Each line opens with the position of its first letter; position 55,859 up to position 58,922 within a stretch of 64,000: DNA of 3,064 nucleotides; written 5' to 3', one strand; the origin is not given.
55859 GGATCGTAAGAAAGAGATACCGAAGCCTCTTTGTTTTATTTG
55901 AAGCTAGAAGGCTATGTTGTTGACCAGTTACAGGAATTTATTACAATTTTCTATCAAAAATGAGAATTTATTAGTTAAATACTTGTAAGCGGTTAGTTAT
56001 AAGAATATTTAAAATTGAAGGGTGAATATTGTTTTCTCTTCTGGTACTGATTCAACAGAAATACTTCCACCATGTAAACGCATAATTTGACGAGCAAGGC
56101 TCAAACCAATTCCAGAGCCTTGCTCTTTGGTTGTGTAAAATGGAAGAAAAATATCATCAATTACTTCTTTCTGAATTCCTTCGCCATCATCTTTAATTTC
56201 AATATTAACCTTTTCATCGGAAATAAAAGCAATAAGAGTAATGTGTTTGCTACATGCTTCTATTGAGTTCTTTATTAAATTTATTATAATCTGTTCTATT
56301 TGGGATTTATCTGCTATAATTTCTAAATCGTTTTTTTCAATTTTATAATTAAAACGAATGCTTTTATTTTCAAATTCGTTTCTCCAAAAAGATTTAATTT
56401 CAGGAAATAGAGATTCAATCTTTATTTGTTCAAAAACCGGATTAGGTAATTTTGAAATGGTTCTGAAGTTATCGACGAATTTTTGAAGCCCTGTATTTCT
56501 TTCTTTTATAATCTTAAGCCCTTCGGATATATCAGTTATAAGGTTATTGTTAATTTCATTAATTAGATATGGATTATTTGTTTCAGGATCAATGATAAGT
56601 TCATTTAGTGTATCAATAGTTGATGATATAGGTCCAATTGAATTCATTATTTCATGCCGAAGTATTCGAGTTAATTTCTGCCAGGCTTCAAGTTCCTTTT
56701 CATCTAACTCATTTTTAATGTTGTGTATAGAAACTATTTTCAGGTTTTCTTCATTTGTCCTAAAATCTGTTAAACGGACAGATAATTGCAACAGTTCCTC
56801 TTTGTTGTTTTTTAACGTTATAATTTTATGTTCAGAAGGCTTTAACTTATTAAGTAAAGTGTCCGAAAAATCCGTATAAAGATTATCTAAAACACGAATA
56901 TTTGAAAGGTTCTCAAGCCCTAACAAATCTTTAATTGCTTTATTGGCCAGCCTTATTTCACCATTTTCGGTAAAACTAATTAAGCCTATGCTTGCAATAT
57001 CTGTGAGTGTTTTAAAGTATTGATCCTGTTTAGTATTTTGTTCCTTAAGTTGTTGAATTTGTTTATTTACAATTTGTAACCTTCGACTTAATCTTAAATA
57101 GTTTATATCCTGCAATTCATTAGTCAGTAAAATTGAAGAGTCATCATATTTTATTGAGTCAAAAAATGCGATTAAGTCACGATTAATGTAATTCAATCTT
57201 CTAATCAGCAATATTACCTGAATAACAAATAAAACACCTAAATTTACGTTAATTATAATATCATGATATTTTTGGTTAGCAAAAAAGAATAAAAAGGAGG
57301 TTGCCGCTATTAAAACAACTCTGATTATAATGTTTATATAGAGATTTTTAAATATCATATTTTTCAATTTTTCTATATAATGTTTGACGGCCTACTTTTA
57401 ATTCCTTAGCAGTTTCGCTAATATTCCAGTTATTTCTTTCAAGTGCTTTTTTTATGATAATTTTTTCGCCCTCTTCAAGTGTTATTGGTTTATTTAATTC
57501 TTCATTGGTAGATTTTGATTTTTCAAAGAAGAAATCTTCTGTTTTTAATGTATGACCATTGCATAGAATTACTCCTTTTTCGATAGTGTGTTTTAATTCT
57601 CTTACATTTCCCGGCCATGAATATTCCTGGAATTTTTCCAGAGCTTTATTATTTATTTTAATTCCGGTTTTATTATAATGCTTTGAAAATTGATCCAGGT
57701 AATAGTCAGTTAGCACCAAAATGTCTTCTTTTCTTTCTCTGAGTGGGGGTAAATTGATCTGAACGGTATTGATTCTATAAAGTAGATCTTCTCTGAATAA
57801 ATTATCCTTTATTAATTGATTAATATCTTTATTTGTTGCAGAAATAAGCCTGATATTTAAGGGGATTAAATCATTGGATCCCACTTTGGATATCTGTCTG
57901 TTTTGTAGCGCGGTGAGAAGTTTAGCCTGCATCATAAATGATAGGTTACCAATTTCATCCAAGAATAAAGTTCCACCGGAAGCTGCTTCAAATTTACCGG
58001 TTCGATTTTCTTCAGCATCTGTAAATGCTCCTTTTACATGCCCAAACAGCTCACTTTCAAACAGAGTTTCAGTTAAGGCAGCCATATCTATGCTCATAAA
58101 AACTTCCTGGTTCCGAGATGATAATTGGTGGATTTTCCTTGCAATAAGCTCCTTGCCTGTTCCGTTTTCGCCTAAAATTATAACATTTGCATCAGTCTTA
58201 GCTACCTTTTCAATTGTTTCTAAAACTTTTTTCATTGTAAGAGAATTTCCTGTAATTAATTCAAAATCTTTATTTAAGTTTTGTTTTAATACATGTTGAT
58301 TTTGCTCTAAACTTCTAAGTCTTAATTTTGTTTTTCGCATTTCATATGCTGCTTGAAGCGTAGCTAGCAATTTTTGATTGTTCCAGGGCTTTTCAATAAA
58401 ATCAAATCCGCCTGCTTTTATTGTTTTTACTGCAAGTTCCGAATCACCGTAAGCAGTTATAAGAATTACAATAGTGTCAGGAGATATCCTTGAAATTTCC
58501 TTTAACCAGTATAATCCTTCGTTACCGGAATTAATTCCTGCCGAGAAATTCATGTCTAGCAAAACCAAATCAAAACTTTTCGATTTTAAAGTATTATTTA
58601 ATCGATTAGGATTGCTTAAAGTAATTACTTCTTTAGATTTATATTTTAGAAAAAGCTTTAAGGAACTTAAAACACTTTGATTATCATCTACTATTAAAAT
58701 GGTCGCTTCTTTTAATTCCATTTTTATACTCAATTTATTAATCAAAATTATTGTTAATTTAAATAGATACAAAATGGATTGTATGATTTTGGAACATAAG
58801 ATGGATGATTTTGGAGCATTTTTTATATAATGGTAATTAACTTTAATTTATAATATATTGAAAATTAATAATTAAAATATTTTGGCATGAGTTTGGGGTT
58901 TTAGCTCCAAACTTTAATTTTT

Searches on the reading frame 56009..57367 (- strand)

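Call 39: search_protein_families(library=pfam, proteins=[window:56009-57367:-], max_evalue=0.001)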
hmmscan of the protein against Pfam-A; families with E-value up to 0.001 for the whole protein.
window:56009-57367:- (452 aa): 3 families
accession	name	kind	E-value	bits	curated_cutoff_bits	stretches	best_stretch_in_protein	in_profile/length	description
PF02518.31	HATPase_c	-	3.2e-22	79.5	26.4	1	353-451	2-106/111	Histidine kinase-, DNA gyrase B-, and HSP90-like ATPase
PF13589.12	HATPase_c_3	-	2.6e-06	27.9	25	1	357-413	3-59/137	Histidine kinase-, DNA gyrase B-, and HSP90-like ATPase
PF13188.13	PAS_8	-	0.00044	20.5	21.8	0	117-165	2-52/65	PAS domain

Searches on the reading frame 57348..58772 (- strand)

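Call 39: search_protein_families(library=pfam, proteins=[window:57348-58772:-], max_evalue=0.001)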
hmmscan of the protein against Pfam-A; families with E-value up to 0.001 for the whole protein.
window:57348-58772:- (474 aa): 12 families
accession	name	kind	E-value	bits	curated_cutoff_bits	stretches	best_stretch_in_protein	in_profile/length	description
PF00158.32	Sigma54_activat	-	5.3e-66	221.9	20.2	1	173-339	1-167/168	Sigma-54 interaction domain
PF14532.12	Sigma54_activ_2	-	1.1e-22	81.2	25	1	175-344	2-138/138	Sigma-54 interaction domain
PF25601.1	AAA_lid_14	-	4.8e-22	78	27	1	345-425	1-81/87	AAA+ ATPase lid domain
PF00072.30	Response_reg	-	7.5e-21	74.8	30.2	1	25-139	1-110/111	Response regulator receiver domain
PF02954.25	HTH_8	-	8e-15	54.7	22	1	431-472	1-42/42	Bacterial regulatory protein, Fis family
PF07728.20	AAA_5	-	4e-10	40.3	22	1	196-315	1-123/139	AAA domain (dynein-related subfamily)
PF00004.35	AAA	-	7.6e-06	26.8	21.2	1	197-327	1-120/131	ATPase family associated with various cellular activities (AAA)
PF01078.27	Mg_chelatase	-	4e-05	23.5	20.3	1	187-314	15-157/207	Magnesium chelatase, subunit ChlI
PF07724.20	AAA_2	-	0.00011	22.7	27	1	195-319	4-129/166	AAA domain (Cdc48 subfamily)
PF02796.21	HTH_7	-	0.00023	21.7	23.8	0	451-470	24-43/45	Helix-turn-helix domain of resolvase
PF13245.12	AAA_19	-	0.00049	20.7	25.1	0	191-301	8-127/134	AAA domain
PF13556.12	HTH_30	-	0.00095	19.4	27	0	446-471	10-35/59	PucR C-terminal helix-turn-helix domain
